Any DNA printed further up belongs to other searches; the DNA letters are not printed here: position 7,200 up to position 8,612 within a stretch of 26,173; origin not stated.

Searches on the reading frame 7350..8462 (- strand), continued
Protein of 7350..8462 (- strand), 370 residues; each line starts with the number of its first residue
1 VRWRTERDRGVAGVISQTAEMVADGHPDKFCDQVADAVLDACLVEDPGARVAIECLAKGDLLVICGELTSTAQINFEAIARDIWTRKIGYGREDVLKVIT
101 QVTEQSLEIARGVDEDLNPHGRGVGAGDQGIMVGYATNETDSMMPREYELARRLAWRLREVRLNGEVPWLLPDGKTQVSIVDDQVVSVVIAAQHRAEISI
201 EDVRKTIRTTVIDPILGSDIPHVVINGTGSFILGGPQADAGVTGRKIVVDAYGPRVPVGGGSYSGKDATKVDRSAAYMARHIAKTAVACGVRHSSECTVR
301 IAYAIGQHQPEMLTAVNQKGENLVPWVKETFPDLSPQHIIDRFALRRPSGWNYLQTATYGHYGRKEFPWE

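Call 44: search_dna_similar(query=window:7350-8423:-, collection=phages, mode=protein, max_rows=10)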
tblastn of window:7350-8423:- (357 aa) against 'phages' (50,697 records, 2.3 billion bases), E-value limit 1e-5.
Records with a match: 136; places in all: 136; records where one place covers at least 80% of the query: 118.
Best place of each record, by identity: <60% 136.
By first word of the organism name: Streptococcus 90; Bacteriophage 16; Helicobacter 5; phage 5; Salmonella 3; Staphylococcus 3; Faecalibacterium 2; Acinetobacter 2; Listeria 2; Evtepia 2; and 6 more.
By host as written in the record: - 24; Streptococcus suis 11; Streptococcus pyogenes 3; Faecalibacterium prausnitzii 2; Listeria monocytogenes 2; Staphylococcus aureus 2; Streptococcus dysgalactiae equisimilis_AC-2713 2; Streptococcus urinalis 2285-97 2; and 87 more.
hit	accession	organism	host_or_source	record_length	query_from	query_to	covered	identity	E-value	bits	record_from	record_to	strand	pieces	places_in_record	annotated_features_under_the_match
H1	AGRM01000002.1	Salmonella enterica subsp. houtenae str. ATCC BAA-1581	Homo sapiens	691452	5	357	99%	43.2%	3e-72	249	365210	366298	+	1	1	methionine adenosyltransferase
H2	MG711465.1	Faecalibacterium phage FP_Brigit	Faecalibacterium prausnitzii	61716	5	357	99%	43.1%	3e-69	241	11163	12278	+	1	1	S-adenosylmethionine synthetase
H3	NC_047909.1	Faecalibacterium phage FP_Brigit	Faecalibacterium prausnitzii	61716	5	357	99%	43.1%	3e-69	241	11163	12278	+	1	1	methionine adenosyltransferase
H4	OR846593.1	Enterococcus phage Efs 1-1-1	Enterococcus faecalis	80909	5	357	99%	43.0%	9e-70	242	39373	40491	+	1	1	record has no annotation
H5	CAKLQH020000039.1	Acinetobacter phage MD-2021a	not known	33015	5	357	99%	42.6%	1e-66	233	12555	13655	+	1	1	metK: S-adenosylmethionine synthetase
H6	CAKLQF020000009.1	Acinetobacter phage MD-2021a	not known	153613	5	357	99%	42.6%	1e-66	233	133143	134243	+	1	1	metK: S-adenosylmethionine synthetase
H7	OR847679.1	Listeria phage LM 4-11-1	Listeria monocytogenes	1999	5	357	99%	42.4%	3e-72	241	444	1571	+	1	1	record has no annotation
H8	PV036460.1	Anaerosphaera phage IMGVR 8818211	Anaerosphaera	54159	4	357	99%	42.1%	6e-65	228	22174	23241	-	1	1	hypothetical protein (x2)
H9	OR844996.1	Staphylococcus phage SA 1306 Kay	Staphylococcus aureus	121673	5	357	99%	41.9%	7e-71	245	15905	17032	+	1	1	record has no annotation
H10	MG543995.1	Staphylococcus phage UPMK_1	methicillin-resistant Staphylococcus ...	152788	5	357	99%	41.9%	1e-70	244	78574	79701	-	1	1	S-adenosylmethionine synthase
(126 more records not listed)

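Call 45: search_dna_similar(query=window:7350-8423:-, collection=plasmids, mode=protein, max_rows=15)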
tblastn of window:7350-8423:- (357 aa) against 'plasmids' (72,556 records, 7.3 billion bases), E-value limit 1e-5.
Records with a match: 189; places in all: 197; records where one place covers at least 80% of the query: 184.
Best place of each record, by identity: <60% 189.
By first word of the organism name: Streptomyces 83; Clostridium 12; Mesorhizobium 8; Curtobacterium 6; Paracoccus 6; Rhizobium 6; Thioclava 5; Escherichia 4; Acinetobacter 4; Sinorhizobium 4; and 43 more.
By predicted mobility (MOB-suite, as given by PLSDB): non-mobilizable 164; mobilizable 15; conjugative 10.
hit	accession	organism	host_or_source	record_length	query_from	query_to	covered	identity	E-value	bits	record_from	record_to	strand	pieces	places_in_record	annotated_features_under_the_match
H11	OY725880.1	Subdoligranulum variabile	-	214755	5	357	99%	44.5%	3e-64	228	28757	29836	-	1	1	none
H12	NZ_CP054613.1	Paenibacillus cellulosilyticus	cell culture,soil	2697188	5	357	99%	44.4%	2e-72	251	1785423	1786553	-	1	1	none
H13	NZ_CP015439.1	Anoxybacillus amylolyticus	Microbial isolate,soil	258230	5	357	99%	43.8%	1e-72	252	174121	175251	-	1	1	metK: methionine adenosyltransferase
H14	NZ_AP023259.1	Mesorhizobium sp. L-2-11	Lotus japonicus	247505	5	357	99%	43.7%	7e-65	229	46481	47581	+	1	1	metK: methionine adenosyltransferase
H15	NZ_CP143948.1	Agathobacter rectalis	Homo sapiens,cell culture,fecal sample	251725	5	357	99%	43.6%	3e-71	248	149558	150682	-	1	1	metK: methionine adenosyltransferase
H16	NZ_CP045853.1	Curtobacterium flaccumfaciens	Phaseolus vulgaris,cell culture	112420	5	355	98%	43.7%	1e-64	228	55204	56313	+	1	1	metK: methionine adenosyltransferase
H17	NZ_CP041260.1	Curtobacterium flaccumfaciens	Phaseolus vulgaris,whole genome assembly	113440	5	355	98%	43.7%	1e-64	228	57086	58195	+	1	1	metK: methionine adenosyltransferase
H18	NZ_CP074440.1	Curtobacterium flaccumfaciens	Vigna radiata,culture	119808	5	355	98%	43.7%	1e-64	228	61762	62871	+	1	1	metK: methionine adenosyltransferase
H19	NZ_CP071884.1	Curtobacterium flaccumfaciens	Vigna radiata,culture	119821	5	355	98%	43.7%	1e-64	228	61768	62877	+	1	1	metK: methionine adenosyltransferase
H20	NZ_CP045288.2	Curtobacterium flaccumfaciens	Capsicum sp.,Single cell,Leaf,Dry beans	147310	5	355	98%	43.7%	1e-64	228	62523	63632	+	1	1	metK: methionine adenosyltransferase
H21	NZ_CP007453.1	Peptoclostridium acidaminophilum DSM 3953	black mud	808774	5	357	99%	43.3%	3e-68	239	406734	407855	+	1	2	metK: methionine adenosyltransferase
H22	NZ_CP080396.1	Curtobacterium flaccumfaciens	whole organism,bean blight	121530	5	357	99%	43.2%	7e-65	229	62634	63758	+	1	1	metK: methionine adenosyltransferase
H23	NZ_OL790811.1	Proteus mirabilis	-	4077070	5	357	99%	43.2%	7e-72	249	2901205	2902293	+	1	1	none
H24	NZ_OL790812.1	Proteus mirabilis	-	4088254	5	357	99%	43.2%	7e-72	249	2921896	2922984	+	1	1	none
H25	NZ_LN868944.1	Salmonella enterica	Homo sapiens,feces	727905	5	357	99%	43.2%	1e-71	249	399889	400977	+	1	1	metK: methionine adenosyltransferase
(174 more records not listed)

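Call 51: search_protein_families(library=ncbifam, proteins=[L001:17383-18834:-, L001:18831-20033:-], max_evalue=0.00001)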
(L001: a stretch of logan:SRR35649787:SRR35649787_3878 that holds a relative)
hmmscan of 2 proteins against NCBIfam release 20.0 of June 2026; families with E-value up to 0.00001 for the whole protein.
L001:17383-18834:- (483 aa): 26 families (the best 25 are shown)
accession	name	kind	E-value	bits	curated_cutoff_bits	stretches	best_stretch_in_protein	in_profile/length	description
TIGR02668.1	moaA_archaeal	equivalog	2.7e-20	72.5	325.25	1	29-190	16-173/303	GTP 3',8-cyclase MoaA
NF038332.1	rSAM_rare_HxsC4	exception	2.7e-18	66.2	500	1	30-212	21-200/335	radical SAM protein HxsC4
TIGR02109.1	PQQ_syn_pqqE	equivalog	7.9e-18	64.5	381.35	1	28-186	12-165/358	pyrroloquinoline quinone biosynthesis protein PqqE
TIGR04546.1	rSAM_ahbC_deAc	equivalog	1.5e-17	63.5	650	1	22-215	38-222/390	12,18-didecarboxysiroheme deacetylase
TIGR02666.1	moaA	equivalog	4.8e-17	61.9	284.05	1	29-184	16-174/336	GTP 3',8-cyclase MoaA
NF001199.0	PRK00164.2-1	equivalog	1.1e-15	57.6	231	1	29-178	18-162/308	GTP 3',8-cyclase MoaA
TIGR04054.1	rSAM_NirJ1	equivalog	3.1e-15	55.7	650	1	20-215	33-219/387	putative heme d1 biosynthesis radical SAM protein NirJ1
NF045574.1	sacti_mat_StsB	exception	4.1e-15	55.6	625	1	27-190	100-256/466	StsB family radical SAM/SPASM domain sactipeptide maturase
NF045646.2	rSAM_Se_TrsS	equivalog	6e-15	54.7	490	1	24-212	87-272/441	radical SAM (seleno)protein TrsS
TIGR04545.1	rSAM_ahbD_hemeb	equivalog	8.3e-14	51.8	500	1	29-216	6-185/339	heme b synthase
TIGR04347.1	pseudo_SAM_Halo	equivalog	1.3e-13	51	525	1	23-215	38-221/390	TIGR04347 family pseudo-SAM/SPASM protein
TIGR04051.1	rSAM_NirJ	equivalog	3.5e-13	49.3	515.45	1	23-216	2-186/354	heme d1 biosynthesis radical SAM protein NirJ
TIGR03913.1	rad_SAM_trio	equivalog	3.7e-13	48.7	591.75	1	29-175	25-164/477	GDL motif peptide-associated radical SAM/SPASM maturase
TIGR03977.1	rSAM_pair_HxsC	equivalog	1.6e-12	46.9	267.9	1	25-255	27-258/292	His-Xaa-Ser system radical SAM maturase HxsC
TIGR03962.1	mycofact_rSAM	equivalog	3.1e-12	46.3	265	1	18-215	6-194/339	mycofactocin radical SAM maturase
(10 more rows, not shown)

L001:18831-20033:- (400 aa): 4 families
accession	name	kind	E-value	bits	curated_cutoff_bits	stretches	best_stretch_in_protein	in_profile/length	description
NF033668.1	rSAM_PA0069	hypoth_equivalog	1.2e-30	106.8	360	1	155-333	58-237/348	PA0069 family radical SAM protein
NF038135.1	rSAM_Rv2578c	equivalog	3.1e-23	82.3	430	1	155-340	61-247/317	Rv2578c family radical SAM protein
TIGR04470.1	rSAM_mob_pairB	equivalog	2.8e-19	69.6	410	1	140-325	2-179/285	radical SAM mobile pair protein B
NF038136.1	rSAM_Rv_intein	exception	3e-17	62.7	700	1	196-339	357-503/574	intein-containing Rv2578c family radical SAM protein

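Call 52: find_encoding_contigs(protein=P0003, flank=8000, max_places=2)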
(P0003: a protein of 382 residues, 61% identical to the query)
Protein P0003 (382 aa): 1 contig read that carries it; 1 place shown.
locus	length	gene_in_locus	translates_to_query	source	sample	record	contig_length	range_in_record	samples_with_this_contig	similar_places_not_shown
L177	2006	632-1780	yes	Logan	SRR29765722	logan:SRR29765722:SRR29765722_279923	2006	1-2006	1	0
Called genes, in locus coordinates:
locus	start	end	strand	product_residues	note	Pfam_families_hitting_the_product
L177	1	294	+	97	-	?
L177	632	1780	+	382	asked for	PF00438:S-AdoMet_synt_N, PF02772:S-AdoMet_synt_M, PF02773:S-AdoMet_synt_C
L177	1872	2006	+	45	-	?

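Call 53: find_encoding_contigs(protein=P0012, flank=8000, max_places=2)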
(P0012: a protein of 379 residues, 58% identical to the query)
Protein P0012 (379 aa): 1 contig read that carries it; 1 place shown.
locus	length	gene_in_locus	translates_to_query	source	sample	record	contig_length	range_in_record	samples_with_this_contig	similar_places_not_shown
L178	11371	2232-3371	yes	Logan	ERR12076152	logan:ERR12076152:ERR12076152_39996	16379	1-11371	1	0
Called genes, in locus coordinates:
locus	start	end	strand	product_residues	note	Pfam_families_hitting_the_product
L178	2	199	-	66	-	?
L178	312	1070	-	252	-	PF02086:MethyltransfD12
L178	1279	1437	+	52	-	-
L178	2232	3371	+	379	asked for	PF00438:S-AdoMet_synt_N, PF02772:S-AdoMet_synt_M, PF02773:S-AdoMet_synt_C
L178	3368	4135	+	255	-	PF00891:Methyltransf_2 (weak), PF13489:Methyltransf_23, PF01209:Ubie_methyltran, PF05175:MTS (weak), PF13847:Methyltransf_31, PF08241:Methyltransf_11, PF08242:Methyltransf_12, PF13649:Methyltransf_25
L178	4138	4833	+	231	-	PF03483:B3_4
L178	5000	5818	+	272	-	PF12697:Abhydrolase_6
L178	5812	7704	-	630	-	PF00069:Pkinase, PF07714:PK_Tyr_Ser-Thr, PF17667:Pkinase_fungal (weak), PF00805:Pentapeptide (weak), PF13576:Pentapeptide_3 (faint), PF13599:Pentapeptide_4 (weak)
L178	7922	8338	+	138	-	-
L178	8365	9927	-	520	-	PF00239:Resolvase, PF13408:Zn_ribbon_recom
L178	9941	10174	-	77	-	-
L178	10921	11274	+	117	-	PF13560:HTH_31 (weak), PF01381:HTH_3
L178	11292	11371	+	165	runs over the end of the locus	-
